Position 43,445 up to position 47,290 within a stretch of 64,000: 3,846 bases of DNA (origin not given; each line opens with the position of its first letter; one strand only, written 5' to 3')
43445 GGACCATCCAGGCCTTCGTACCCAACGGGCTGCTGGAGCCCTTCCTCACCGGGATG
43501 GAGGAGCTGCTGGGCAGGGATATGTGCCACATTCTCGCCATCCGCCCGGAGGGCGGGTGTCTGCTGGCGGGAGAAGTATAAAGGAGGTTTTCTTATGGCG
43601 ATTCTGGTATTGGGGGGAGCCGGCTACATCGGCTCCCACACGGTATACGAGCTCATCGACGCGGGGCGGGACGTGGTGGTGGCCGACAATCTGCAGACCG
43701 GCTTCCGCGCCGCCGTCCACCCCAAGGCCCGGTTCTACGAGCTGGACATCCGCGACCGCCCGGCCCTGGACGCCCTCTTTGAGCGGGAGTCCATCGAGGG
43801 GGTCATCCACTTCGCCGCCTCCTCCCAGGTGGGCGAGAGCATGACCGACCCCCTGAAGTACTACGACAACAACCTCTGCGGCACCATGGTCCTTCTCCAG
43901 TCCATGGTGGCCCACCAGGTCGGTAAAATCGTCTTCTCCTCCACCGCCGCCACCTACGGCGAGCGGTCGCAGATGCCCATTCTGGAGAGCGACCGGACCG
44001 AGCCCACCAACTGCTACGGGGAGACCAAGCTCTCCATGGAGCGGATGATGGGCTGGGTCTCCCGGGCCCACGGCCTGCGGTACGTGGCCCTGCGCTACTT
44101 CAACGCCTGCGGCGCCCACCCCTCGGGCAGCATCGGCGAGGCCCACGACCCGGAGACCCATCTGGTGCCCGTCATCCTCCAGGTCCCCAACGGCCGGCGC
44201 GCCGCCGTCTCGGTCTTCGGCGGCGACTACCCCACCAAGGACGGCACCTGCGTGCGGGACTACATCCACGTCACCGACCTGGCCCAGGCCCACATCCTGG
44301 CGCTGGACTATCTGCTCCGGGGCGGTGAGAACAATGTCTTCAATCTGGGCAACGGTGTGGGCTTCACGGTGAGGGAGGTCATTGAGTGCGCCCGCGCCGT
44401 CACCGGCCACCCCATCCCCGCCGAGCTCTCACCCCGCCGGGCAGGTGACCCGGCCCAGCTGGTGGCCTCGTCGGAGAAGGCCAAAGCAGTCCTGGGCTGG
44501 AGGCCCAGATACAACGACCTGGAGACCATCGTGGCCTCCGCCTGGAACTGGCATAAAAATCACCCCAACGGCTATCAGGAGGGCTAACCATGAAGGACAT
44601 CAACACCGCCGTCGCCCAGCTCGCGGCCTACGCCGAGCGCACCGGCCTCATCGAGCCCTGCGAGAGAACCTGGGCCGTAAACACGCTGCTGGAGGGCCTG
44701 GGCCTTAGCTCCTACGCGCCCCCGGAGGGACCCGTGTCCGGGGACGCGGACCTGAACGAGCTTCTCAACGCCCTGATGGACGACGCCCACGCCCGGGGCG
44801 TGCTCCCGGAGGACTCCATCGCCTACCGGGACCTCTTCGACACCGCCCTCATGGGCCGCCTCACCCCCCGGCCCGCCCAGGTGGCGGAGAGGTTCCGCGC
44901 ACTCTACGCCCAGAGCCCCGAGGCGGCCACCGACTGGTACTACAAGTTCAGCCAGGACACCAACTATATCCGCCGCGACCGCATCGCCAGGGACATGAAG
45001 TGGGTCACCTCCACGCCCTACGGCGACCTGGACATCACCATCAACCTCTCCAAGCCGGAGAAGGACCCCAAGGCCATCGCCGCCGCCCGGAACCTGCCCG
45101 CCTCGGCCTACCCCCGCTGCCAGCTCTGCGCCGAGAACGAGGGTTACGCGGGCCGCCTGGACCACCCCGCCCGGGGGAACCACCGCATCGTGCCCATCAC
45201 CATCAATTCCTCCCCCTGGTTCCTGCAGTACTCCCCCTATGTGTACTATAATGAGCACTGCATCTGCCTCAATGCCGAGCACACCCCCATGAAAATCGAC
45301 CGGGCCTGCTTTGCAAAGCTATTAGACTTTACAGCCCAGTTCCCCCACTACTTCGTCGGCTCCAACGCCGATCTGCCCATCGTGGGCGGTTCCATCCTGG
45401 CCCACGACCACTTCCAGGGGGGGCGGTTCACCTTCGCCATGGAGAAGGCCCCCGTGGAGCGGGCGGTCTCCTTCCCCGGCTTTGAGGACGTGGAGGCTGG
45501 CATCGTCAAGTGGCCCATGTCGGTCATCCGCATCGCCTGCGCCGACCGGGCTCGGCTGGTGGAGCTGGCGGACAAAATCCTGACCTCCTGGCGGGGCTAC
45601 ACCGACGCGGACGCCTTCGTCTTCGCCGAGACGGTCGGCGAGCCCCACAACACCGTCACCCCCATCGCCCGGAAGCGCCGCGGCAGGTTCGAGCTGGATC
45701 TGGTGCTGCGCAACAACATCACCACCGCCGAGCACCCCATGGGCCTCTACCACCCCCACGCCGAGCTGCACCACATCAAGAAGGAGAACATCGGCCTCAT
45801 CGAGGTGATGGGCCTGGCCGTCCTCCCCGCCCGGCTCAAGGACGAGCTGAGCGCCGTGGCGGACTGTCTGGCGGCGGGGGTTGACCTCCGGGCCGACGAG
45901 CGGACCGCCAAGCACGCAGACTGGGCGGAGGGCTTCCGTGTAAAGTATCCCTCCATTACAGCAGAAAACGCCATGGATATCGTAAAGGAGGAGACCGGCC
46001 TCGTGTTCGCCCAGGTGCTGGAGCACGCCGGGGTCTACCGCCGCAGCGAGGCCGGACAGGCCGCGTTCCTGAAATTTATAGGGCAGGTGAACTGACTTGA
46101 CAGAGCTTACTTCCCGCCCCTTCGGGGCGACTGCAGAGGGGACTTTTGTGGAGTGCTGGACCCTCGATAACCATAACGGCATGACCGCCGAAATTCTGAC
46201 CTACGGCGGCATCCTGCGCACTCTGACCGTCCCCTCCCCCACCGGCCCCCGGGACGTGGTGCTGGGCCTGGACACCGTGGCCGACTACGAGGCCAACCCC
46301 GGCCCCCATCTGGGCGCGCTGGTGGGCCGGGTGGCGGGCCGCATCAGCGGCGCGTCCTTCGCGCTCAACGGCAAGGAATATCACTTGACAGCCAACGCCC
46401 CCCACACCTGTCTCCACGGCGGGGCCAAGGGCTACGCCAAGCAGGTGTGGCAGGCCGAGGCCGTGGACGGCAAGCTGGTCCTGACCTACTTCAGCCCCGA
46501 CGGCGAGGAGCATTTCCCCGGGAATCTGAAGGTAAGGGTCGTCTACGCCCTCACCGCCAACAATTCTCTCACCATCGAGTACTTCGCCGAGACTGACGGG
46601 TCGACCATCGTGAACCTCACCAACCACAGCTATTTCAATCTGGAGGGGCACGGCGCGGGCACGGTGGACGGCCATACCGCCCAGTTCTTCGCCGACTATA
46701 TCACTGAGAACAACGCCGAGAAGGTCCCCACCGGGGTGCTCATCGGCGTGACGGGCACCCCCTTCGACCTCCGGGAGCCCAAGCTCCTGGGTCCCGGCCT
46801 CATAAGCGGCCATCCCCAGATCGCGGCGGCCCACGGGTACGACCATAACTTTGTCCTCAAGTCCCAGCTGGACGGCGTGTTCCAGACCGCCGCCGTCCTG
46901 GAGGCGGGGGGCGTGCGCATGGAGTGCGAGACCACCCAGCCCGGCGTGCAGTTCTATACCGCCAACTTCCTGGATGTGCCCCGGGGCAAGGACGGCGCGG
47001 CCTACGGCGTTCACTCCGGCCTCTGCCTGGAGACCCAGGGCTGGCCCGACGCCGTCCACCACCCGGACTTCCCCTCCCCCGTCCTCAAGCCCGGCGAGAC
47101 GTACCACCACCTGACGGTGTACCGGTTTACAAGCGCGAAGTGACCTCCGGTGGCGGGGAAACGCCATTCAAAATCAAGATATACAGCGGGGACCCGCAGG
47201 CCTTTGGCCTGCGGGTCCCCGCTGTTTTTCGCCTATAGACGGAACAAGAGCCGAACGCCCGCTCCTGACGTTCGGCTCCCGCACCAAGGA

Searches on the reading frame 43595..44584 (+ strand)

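Call 84: search_protein_families(library=pfam, proteins=[window:43595-44584:+], max_evalue=0.001)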
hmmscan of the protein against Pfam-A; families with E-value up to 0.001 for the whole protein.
window:43595-44584:+ (330 aa): 8 families
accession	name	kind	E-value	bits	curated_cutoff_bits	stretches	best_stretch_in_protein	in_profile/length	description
PF01370.27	Epimerase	-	3.3e-57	194.1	20.9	1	3-252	1-240/240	NAD dependent epimerase/dehydratase family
PF16363.11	GDP_Man_Dehyd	-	3.6e-50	171.8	27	1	4-307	1-324/332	GDP-mannose 4,6 dehydratase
PF01073.25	3Beta_HSD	-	9.4e-17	61.4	22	1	4-243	1-235/280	3-beta hydroxysteroid dehydrogenase/isomerase family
PF04321.23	RmlD_sub_bind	-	1.5e-14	54.2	27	1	1-152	1-136/287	RmlD substrate binding domain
PF02719.21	Polysacc_synt_2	-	2.6e-12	47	20.2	1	3-175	1-175/293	Polysaccharide biosynthesis protein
PF00106.31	adh_short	-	7.6e-05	22.7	26.6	1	2-121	2-141/195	short chain dehydrogenase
PF13460.12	NAD_binding_10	-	0.00012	22.5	27.2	1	7-167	1-142/184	NAD(P)H-binding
PF07993.18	NAD_binding_4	-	0.00034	20.3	20.1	0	65-179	87-215/258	Male sterility protein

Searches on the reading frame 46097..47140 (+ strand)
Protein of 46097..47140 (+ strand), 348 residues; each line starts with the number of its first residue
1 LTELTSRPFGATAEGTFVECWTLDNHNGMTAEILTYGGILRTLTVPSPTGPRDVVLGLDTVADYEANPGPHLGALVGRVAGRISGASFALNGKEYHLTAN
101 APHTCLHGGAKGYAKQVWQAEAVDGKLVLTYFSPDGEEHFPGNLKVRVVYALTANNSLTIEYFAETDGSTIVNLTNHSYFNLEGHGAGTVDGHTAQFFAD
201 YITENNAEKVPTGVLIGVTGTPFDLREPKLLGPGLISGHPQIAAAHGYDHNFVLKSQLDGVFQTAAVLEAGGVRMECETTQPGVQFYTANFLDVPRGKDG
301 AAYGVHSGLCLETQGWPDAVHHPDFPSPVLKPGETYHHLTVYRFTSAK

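Call 84: search_protein_families(library=pfam, proteins=[window:46097-47140:+], max_evalue=0.001)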
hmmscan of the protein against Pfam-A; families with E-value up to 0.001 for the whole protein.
window:46097-47140:+ (348 aa): 1 family
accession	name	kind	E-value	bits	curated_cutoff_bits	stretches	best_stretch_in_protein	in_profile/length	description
PF01263.26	Aldose_epim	-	9.6e-81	271.9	27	1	20-343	2-299/299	Aldose 1-epimerase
